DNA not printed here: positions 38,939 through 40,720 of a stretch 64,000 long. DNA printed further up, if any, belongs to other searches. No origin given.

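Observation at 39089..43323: tyrS followed by a T-box-like leader controlling a GC-rich double-domain GNAT-like gene and a group II PLP decarboxylase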

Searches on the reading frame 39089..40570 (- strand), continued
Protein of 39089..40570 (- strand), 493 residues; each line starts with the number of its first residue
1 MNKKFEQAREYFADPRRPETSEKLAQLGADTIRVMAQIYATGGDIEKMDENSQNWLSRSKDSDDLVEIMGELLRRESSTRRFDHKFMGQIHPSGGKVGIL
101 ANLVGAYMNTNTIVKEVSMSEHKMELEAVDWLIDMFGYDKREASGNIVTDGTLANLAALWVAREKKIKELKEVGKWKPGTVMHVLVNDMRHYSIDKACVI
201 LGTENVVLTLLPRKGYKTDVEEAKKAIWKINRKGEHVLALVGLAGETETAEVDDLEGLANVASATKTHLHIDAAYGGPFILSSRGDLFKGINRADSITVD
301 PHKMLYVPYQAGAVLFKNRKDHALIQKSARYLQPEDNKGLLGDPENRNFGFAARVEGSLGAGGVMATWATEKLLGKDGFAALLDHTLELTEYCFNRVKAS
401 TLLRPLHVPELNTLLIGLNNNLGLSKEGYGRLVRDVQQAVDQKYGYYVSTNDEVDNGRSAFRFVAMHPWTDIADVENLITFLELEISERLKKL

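Call 55: find_homologous_proteins(query=window:39089-40570:-, max_evalue=1e-20)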
Query window:39089-40570:- (493 aa): 140 proteins with E <= 1e-20 among 8000 candidates; the best 120 are listed.
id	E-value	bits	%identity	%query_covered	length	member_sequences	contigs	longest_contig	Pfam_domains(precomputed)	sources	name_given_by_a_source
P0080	0.0e+0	1036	93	100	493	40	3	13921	PF00282.26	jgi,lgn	-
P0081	4.2e-273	924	82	100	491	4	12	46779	PF00282.26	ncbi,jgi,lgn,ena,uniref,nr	ncbi:MAG: hypothetical protein UW41_C0013G0008 [Candidatus Collierbacteria bacterium GW2011_GWC2_44_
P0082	1.0e-267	907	80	100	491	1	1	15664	PF00282.26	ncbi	-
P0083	6.9e-257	871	78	99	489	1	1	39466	PF00282.26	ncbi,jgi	jgi:glutamate/tyrosine decarboxylase-like PLP-dependent enzyme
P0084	1.7e-252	856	77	98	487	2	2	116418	PF00282.26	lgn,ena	-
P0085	1.4e-247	840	75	100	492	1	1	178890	PF00282.26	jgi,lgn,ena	-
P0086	5.8e-239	812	72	100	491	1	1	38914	PF00282.26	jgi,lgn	-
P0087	2.4e-235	800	70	100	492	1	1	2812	PF00282.26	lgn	-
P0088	1.0e-234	798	70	100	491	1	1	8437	PF00282.26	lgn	-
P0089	5.1e-215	733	67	99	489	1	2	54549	PF00282.26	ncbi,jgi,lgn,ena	-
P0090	7.8e-179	614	57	98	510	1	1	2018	PF00282.26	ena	-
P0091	1.9e-174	599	57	99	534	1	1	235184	PF00282.26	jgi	jgi:glutamate/tyrosine decarboxylase-like PLP-dependent enzyme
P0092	7.9e-170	584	57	98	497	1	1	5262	PF00282.26,PF00266.26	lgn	-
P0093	3.9e-167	575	53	99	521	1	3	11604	PF00282.26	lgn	-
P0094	1.8e-166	573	56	100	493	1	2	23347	PF00282.26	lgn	-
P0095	1.3e-160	553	54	100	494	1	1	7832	PF00282.26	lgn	-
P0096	2.1e-159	549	53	99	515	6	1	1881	PF00282.26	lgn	-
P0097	7.4e-159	548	54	100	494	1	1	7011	PF00282.26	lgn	-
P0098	9.4e-159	547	53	99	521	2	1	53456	PF00282.26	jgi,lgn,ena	-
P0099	5.6e-157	541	53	99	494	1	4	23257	PF00282.26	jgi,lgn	-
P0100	3.9e-156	539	53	97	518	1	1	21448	PF00282.26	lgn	-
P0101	4.5e-156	538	54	98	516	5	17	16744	PF00282.26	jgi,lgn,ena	-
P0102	6.4e-156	538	53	99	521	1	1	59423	PF00282.26,PF00266.26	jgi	jgi:glutamate/tyrosine decarboxylase-like PLP-dependent enzyme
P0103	3.9e-155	535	52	98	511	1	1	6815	PF00282.26,PF00266.26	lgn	-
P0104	1.5e-153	530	52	98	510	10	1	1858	PF00282.26,PF00266.26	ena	-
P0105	2.6e-153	529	53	98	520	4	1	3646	PF00282.26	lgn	-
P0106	9.5e-152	524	52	99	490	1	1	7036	PF00282.26,PF00266.26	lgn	-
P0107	1.1e-151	524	51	99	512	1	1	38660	PF00282.26,PF00266.26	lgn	-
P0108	2.0e-151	523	51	98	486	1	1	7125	PF00282.26,PF00266.26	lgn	-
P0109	2.7e-151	523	51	97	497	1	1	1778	PF00282.26,PF00266.26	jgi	-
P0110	9.2e-148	511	50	100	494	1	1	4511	PF00282.26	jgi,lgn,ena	-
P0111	3.1e-144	499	49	99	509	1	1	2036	PF00282.26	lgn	-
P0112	3.8e-143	496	47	98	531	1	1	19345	PF00282.26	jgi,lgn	-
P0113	5.1e-143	495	49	98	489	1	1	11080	PF00282.26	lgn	-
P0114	9.9e-143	494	48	98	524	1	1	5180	PF00282.26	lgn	-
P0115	2.0e-141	490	49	96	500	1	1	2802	PF00282.26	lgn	-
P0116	7.7e-141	488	47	98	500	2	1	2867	PF00282.26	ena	-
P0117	4.5e-140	486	47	98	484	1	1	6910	PF00282.26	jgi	jgi:aromatic-L-amino-acid/L-tryptophan decarboxylase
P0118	6.4e-140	485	49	98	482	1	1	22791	PF00282.26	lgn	-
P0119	1.8e-139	484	49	99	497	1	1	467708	PF00282.26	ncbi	-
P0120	8.9e-139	481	47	98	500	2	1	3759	PF00282.26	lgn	-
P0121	9.2e-139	481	48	99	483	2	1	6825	PF00282.26,PF00266.26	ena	-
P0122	1.2e-138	481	49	98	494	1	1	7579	PF00282.26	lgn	-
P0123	3.0e-138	480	47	99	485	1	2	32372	PF00282.26,PF00155.28,PF00266.26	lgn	-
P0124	4.3e-138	479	48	99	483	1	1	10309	PF00282.26,PF00266.26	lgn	-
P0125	6.4e-138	479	47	99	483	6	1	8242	PF00282.26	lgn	-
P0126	8.3e-137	475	46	98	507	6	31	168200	PF00282.26,PF00266.26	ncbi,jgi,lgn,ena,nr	ncbi:hypothetical protein A2701_00120 [Candidatus Amesbacteria bacterium RIFCSPHIGHO2_01_FULL_47_34]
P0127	1.3e-136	474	48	99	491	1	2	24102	PF00282.26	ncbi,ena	ncbi:MAG: pyridoxal-dependent decarboxylase [Patescibacteria group bacterium]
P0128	1.5e-136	474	49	99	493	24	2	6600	PF00282.26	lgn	-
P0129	5.0e-136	472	47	99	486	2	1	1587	PF00282.26,PF00155.28,PF00266.26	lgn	-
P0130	8.6e-136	472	47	99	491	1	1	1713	PF00282.26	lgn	-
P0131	1.7e-135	471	48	99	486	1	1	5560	PF00282.26,PF00155.28,PF00266.26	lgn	-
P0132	4.5e-135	469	47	99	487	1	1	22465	PF00282.26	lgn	-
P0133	2.2e-134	467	48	98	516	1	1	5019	PF00282.26,PF00266.26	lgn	-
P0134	3.8e-134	466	49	100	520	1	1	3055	PF00282.26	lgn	-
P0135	5.4e-134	466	47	97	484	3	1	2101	PF00282.26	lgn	-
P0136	6.6e-134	465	49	99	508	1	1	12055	PF00282.26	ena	-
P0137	1.8e-133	464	47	99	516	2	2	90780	PF00282.26,PF00266.26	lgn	-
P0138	1.2e-132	461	48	93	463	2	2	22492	PF00282.26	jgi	jgi:glutamate/tyrosine decarboxylase-like PLP-dependent enzyme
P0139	5.1e-131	456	45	100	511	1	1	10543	PF00282.26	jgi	jgi:glutamate/tyrosine decarboxylase-like PLP-dependent enzyme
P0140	8.2e-131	455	46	96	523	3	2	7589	PF00282.26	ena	-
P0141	1.4e-130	454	47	99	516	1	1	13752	PF00282.26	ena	-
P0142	2.1e-130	454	46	99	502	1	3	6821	PF00282.26,PF00266.26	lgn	-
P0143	2.3e-129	450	47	98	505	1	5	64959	PF00282.26,PF00266.26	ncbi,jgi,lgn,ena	-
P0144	1.7e-126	441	46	99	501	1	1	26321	PF00282.26,PF05889.20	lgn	-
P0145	1.5e-125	438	47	98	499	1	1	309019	PF00282.26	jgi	jgi:glutamate/tyrosine decarboxylase-like PLP-dependent enzyme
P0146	2.5e-125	437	43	99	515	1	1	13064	PF00282.26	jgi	-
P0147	4.0e-125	436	47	98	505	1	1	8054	PF00282.26,PF00155.28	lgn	-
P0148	9.5e-125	435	48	98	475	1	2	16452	PF00282.26,PF00266.26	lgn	-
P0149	1.4e-124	435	45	99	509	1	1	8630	PF00282.26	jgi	jgi:glutamate/tyrosine decarboxylase-like PLP-dependent enzyme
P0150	3.3e-124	433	46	99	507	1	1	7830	PF00282.26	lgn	-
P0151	9.2e-124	432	47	96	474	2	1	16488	PF00282.26,PF00266.26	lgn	-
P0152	2.4e-123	431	44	100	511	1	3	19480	PF00282.26,PF00266.26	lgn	-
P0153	1.7e-122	428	44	98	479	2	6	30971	PF00282.26,PF00266.26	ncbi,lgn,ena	ncbi:MAG: aminotransferase class V-fold PLP-dependent enzyme [Patescibacteria group bacterium]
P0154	2.1e-119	418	45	99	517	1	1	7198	PF00282.26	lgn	-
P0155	3.1e-119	417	45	95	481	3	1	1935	PF00282.26,PF00266.26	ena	-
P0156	4.1e-119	417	44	98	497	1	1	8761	PF00282.26,PF00266.26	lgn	-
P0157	4.1e-117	410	42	100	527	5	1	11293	PF00282.26,PF00266.26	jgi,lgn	jgi:glutamate/tyrosine decarboxylase-like PLP-dependent enzyme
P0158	1.2e-116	409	47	96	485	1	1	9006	PF00282.26,PF00266.26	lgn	-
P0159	1.9e-115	404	44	97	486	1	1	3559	PF00282.26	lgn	-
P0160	3.0e-115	404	43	98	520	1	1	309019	PF00282.26,PF00155.28,PF05889.20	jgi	jgi:glutamate/tyrosine decarboxylase-like PLP-dependent enzyme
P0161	1.5e-114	401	42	98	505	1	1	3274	PF00282.26,PF00266.26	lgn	-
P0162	1.6e-114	401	51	79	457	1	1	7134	PF00282.26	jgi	jgi:glutamate decarboxylase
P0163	7.8e-113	396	43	99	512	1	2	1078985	PF00282.26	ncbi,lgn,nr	ncbi:MAG: aspartate aminotransferase family protein [Candidatus Woesebacteria bacterium]|nr:MAG: asp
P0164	1.2e-112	395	42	99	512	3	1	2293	PF00282.26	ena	-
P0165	2.5e-112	394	43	98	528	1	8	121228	PF00282.26,PF00266.26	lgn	-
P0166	4.1e-112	394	48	86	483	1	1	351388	PF00282.26,PF00266.26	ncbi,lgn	-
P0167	1.5e-111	392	42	100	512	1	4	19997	PF00282.26,PF00266.26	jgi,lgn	-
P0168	4.4e-111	390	42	99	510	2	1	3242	PF00282.26,PF00266.26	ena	-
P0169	4.8e-107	377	43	90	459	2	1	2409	PF00282.26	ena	-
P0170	1.3e-105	372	40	100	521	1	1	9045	PF00282.26,PF00266.26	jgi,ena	-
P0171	2.8e-97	345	52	65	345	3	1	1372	PF00282.26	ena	-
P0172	1.2e-86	310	38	99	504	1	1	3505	PF00282.26,PF05889.20,PF00266.26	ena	-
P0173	5.9e-85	304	36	98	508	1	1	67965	PF00282.26,PF00266.26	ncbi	-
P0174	1.1e-78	283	45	65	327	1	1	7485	PF00282.26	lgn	-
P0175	2.7e-77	279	51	48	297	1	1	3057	PF00282.26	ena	-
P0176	1.4e-75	273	35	90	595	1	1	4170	PF00282.26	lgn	-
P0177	1.0e-73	267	46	62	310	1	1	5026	PF00282.26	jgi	jgi:glutamate decarboxylase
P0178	5.2e-71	258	34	89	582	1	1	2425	PF00282.26,PF00266.26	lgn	-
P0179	6.6e-70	254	34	97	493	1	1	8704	PF00282.26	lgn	-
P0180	1.1e-68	250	48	55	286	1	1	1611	PF00282.26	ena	-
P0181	6.5e-68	248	34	87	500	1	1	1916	PF00282.26,PF01212.28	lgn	-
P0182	4.8e-53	199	41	56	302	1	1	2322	PF00282.26,PF00266.26,PF01212.28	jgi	jgi:glutamate/tyrosine decarboxylase-like PLP-dependent enzyme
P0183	1.9e-52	197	38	66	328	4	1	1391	PF00282.26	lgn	-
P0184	5.0e-42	162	39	48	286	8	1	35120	PF00282.26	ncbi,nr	ncbi:hypothetical protein J4417_01030 [Candidatus Woesearchaeota archaeon]|nr:hypothetical protein [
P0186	2.7e-35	140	29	81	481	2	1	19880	PF00282.26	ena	-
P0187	1.2e-34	138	32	77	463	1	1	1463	PF00282.26,PF01212.28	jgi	jgi:aromatic-L-amino-acid decarboxylase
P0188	2.5e-34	137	30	81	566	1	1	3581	PF00282.26,PF00266.26,PF01212.28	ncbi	-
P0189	7.6e-33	132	30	81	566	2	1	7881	PF00282.26,PF00266.26,PF01212.28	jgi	-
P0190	2.8e-32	130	29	76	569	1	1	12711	PF00282.26,PF00266.26,PF01212.28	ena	-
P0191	7.3e-32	129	30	81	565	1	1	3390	PF00282.26,PF00266.26,PF01212.28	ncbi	-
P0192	7.9e-32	129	31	74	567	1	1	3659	PF00282.26,PF00266.26,PF01212.28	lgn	-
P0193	1.2e-31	128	28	76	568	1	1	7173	PF00282.26,PF01212.28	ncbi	-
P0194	1.9e-31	128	32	67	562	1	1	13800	PF00282.26,PF01212.28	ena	-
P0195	2.8e-31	127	30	82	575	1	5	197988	PF00282.26,PF01212.28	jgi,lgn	jgi:glutamate decarboxylase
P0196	8.0e-31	125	29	83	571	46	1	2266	PF00282.26,PF01212.28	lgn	-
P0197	2.1e-30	124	34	64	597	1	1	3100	PF00282.26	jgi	-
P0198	3.3e-30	123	33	69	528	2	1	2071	PF00282.26,PF05889.20,PF01212.28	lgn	-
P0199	4.2e-30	123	29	78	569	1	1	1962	PF00282.26,PF01212.28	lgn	-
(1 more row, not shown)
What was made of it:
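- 39089..40570 (-): Group II PLP-dependent decarboxylase of a CPR-specific clade. The substrate is unassigned. Context suggests a link to tyrosine. CPR clade (call 55).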

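Call 67: find_encoding_contigs(protein=P0091, flank=5000, max_places=1)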
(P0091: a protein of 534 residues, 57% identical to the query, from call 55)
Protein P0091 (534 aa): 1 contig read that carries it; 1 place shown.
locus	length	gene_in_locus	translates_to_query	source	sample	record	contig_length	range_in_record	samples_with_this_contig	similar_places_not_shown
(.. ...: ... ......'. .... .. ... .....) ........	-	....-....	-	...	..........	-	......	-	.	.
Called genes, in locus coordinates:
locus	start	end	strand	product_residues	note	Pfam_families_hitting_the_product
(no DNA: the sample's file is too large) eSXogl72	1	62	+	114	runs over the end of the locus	-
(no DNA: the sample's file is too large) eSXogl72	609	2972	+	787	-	PF01326:PPDK_N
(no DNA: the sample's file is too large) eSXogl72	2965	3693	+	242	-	-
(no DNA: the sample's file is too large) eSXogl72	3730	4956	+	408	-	PF00579:tRNA-synt_1b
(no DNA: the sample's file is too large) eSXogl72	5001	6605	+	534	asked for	PF00282:Pyridoxal_deC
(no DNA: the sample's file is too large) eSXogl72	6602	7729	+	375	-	PF01546:Peptidase_M20, PF07687:M20_dimer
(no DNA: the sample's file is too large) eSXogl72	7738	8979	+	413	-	PF00579:tRNA-synt_1b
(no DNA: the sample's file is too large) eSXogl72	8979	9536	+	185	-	PF18306:LDcluster4, PF18171:LSDAT_prok (faint)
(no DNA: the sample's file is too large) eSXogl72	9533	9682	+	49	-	-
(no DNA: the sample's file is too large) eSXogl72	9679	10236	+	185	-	-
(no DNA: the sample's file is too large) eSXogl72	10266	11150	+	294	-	PF00892:EamA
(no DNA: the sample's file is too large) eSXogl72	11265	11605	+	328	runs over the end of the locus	PF00892:EamA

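Call 68: find_encoding_contigs(protein=P0119, flank=5000, max_places=1)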
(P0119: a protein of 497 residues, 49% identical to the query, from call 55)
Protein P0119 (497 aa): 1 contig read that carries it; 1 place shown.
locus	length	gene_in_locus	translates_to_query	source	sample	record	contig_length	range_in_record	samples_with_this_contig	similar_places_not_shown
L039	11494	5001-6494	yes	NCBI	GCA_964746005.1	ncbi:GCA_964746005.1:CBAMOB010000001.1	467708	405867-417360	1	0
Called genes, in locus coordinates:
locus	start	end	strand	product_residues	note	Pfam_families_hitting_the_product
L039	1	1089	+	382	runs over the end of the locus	PF01546:Peptidase_M20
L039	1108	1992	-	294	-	PF01156:IU_nuc_hydro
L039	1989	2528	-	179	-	PF18306:LDcluster4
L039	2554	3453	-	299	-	-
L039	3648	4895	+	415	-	PF00579:tRNA-synt_1b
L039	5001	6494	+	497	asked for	PF00282:Pyridoxal_deC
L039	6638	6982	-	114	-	-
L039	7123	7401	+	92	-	PF01817:CM_2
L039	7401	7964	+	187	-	PF00800:PDT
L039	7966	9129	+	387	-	PF00155:Aminotran_1_2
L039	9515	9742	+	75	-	-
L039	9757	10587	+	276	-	PF00793:DAHP_synth_1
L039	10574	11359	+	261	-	PF03807:F420_oxidored (faint), PF02153:PDH_N, PF26213:TYRAAT1_C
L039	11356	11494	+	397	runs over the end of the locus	PF00579:tRNA-synt_1b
